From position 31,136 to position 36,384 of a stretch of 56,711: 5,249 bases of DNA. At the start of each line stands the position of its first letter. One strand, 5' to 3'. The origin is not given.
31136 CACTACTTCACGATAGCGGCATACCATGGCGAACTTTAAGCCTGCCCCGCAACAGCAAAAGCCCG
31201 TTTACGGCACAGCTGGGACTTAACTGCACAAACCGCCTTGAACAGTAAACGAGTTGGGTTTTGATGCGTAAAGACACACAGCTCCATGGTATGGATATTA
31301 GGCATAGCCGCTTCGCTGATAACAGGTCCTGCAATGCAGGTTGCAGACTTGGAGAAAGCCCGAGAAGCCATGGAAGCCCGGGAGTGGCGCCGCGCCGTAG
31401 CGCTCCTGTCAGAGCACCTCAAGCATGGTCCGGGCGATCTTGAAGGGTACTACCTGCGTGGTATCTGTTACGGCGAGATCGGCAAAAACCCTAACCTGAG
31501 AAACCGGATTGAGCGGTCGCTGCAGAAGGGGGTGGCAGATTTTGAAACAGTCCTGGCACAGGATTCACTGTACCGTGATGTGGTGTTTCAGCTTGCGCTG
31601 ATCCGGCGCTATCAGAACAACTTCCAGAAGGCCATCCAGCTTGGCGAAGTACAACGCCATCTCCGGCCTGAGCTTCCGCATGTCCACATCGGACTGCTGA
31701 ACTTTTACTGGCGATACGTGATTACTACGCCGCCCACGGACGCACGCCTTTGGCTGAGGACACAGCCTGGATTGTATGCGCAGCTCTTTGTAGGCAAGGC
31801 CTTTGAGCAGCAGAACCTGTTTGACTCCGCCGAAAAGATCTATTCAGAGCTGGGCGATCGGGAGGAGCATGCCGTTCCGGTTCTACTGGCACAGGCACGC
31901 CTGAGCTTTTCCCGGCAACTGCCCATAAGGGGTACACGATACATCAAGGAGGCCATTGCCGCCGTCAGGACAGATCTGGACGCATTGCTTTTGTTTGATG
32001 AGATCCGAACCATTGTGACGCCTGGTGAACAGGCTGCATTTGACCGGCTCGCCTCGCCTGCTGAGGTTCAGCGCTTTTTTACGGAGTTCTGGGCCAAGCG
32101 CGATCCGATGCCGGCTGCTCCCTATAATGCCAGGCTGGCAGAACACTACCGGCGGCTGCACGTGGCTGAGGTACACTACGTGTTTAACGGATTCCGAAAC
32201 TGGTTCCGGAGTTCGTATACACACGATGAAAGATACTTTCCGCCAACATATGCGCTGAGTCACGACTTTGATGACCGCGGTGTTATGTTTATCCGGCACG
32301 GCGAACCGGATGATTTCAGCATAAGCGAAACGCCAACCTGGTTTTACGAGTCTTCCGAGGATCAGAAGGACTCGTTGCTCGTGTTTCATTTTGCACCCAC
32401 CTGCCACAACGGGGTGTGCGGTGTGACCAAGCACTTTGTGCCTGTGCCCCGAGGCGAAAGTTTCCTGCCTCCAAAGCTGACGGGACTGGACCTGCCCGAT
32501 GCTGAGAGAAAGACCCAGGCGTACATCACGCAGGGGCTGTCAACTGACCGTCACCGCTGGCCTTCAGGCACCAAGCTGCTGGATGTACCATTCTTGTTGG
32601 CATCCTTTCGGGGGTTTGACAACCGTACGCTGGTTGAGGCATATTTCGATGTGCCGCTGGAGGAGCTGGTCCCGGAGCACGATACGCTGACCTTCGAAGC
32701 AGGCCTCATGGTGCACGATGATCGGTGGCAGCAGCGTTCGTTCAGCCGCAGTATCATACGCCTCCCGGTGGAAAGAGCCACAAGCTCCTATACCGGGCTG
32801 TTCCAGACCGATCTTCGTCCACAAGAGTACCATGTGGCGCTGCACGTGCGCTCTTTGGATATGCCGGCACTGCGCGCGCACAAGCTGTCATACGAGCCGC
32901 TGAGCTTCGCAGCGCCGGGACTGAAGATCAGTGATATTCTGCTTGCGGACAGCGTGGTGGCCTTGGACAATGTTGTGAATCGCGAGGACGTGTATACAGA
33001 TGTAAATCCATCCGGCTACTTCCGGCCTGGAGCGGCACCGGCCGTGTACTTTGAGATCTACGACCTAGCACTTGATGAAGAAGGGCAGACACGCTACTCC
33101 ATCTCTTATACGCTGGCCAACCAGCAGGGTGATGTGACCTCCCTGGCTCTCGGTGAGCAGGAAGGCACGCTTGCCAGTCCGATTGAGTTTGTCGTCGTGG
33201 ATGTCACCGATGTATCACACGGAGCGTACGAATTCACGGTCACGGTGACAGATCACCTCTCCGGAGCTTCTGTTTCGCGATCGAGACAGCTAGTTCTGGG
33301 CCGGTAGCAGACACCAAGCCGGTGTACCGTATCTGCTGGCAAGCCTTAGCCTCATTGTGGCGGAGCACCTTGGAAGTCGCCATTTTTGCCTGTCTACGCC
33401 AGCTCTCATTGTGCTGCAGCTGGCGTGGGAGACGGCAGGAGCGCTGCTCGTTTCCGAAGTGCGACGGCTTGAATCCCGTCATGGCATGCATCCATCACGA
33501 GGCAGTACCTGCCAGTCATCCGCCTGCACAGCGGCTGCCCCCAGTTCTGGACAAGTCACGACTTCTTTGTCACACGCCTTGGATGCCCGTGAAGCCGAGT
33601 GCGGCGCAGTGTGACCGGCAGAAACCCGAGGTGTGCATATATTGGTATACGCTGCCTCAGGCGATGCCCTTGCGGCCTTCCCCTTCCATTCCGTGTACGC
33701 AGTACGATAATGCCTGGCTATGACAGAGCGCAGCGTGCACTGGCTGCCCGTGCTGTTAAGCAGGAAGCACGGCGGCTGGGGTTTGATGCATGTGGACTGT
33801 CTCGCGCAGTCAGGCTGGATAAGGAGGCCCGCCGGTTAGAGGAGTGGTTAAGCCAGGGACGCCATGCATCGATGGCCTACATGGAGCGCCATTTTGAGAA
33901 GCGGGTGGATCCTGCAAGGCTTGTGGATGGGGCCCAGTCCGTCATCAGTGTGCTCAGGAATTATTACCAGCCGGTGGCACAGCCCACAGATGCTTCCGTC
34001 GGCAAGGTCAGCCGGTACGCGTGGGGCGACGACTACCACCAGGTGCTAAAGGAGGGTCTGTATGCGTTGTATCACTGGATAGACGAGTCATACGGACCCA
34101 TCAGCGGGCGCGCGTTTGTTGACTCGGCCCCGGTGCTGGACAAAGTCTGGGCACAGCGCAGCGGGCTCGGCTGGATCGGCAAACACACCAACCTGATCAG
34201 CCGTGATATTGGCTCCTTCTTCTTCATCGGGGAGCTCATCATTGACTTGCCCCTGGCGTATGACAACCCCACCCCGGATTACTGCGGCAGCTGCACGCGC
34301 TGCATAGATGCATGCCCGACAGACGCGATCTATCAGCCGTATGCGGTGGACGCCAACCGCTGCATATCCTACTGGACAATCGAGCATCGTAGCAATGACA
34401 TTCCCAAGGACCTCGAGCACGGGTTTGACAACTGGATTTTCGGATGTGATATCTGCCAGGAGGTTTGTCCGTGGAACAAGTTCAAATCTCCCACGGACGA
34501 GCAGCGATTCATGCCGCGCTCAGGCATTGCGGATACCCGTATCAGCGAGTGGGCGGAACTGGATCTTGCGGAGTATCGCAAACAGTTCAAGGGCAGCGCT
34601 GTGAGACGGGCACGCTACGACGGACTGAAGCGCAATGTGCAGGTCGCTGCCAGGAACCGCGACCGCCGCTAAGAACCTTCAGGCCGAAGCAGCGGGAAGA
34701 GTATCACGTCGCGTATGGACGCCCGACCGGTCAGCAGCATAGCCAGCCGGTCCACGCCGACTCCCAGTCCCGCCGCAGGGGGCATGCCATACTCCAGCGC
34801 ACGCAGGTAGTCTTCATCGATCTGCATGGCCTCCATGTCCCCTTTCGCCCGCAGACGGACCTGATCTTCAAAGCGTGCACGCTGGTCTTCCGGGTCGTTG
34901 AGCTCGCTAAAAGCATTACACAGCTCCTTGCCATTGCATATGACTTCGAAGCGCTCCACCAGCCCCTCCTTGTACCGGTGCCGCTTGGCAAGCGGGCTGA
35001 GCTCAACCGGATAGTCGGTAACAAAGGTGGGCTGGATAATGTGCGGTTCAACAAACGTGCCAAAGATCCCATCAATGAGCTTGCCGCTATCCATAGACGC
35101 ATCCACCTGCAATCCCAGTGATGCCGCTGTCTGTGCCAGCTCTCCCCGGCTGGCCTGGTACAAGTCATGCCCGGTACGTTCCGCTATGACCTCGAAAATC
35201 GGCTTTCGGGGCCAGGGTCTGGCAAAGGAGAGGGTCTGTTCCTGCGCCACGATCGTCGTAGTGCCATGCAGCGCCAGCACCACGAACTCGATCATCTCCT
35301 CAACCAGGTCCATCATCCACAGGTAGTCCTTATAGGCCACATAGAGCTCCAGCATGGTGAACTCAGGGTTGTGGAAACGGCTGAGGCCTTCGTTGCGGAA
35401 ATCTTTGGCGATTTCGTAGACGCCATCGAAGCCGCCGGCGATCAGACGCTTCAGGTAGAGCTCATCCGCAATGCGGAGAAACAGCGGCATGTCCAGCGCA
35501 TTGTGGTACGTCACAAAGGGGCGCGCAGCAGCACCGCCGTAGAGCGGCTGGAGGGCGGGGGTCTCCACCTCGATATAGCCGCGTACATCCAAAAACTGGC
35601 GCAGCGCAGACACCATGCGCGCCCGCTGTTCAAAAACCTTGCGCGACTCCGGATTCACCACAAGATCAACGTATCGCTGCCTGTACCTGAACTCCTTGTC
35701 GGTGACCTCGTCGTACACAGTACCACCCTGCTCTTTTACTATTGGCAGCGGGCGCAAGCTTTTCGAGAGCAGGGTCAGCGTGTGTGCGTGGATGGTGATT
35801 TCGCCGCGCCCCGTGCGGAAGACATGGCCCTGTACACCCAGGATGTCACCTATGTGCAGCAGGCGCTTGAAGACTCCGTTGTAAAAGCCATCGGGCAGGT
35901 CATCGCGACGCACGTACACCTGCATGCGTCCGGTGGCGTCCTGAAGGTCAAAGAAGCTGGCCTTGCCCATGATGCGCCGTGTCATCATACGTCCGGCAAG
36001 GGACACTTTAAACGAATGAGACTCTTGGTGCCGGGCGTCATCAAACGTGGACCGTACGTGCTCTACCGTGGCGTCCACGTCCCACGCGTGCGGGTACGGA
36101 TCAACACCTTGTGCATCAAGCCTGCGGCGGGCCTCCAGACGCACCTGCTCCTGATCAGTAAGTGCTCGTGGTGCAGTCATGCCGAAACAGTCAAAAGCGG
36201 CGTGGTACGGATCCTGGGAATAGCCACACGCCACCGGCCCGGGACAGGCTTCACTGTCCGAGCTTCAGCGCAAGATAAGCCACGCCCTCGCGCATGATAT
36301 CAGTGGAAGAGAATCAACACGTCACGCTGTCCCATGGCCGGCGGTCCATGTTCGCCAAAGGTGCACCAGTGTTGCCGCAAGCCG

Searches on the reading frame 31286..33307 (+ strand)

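Call 7: search_protein_families(library=pfam, proteins=[window:31286-33307:+], max_evalue=0.01)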
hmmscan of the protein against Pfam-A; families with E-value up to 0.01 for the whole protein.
window:31286-33307:+ (673 aa): 2 families
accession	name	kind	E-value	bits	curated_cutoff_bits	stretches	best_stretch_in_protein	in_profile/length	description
PF13432.12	TPR_16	-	3e-06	28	32.7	0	22-62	1-41/65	Tetratricopeptide repeat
PF13428.12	TPR_14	-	0.00034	21.5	23.5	0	23-59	6-42/44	Tetratricopeptide repeat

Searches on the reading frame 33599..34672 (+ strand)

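Call 42: search_protein_families(library=pfam, proteins=[window:33599-34672:+], max_evalue=0.001)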
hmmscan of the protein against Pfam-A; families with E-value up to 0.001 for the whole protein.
window:33599-34672:+ (357 aa): 6 families
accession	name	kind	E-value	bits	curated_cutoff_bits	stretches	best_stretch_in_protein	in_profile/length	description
PF08331.15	QueG_DUF1730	-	2.2e-22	79.2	25.1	1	102-176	1-77/77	Epoxyqueuosine reductase QueG, DUF1730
PF13484.11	Fer4_16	-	1.9e-21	77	30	1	229-293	2-66/66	4Fe-4S double cluster binding domain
PF13237.11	Fer4_10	-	1.6e-05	25.1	25.5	0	226-246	6-28/53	4Fe-4S dicluster domain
PF00037.32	Fer4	-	0.00017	21.7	21.1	1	226-245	5-24/24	4Fe-4S binding domain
PF12838.12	Fer4_7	-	0.00027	21.8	27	1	229-293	2-51/52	4Fe-4S dicluster domain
PF13187.11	Fer4_9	-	0.00082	19.8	27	0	228-246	1-19/52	4Fe-4S dicluster domain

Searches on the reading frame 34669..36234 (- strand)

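Call 42: search_protein_families(library=pfam, proteins=[window:34669-36234:-], max_evalue=0.001)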
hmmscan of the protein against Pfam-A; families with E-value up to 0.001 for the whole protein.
window:34669-36234:- (521 aa): 2 families
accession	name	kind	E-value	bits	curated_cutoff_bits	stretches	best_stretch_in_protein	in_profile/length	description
PF00152.25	tRNA-synt_2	-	1.2e-85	287.8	25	1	179-515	1-306/308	tRNA synthetases class II (D, K and N)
PF01336.31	tRNA_anti-codon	-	3.6e-14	52.9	27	1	77-156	1-75/75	OB-fold nucleic acid binding domain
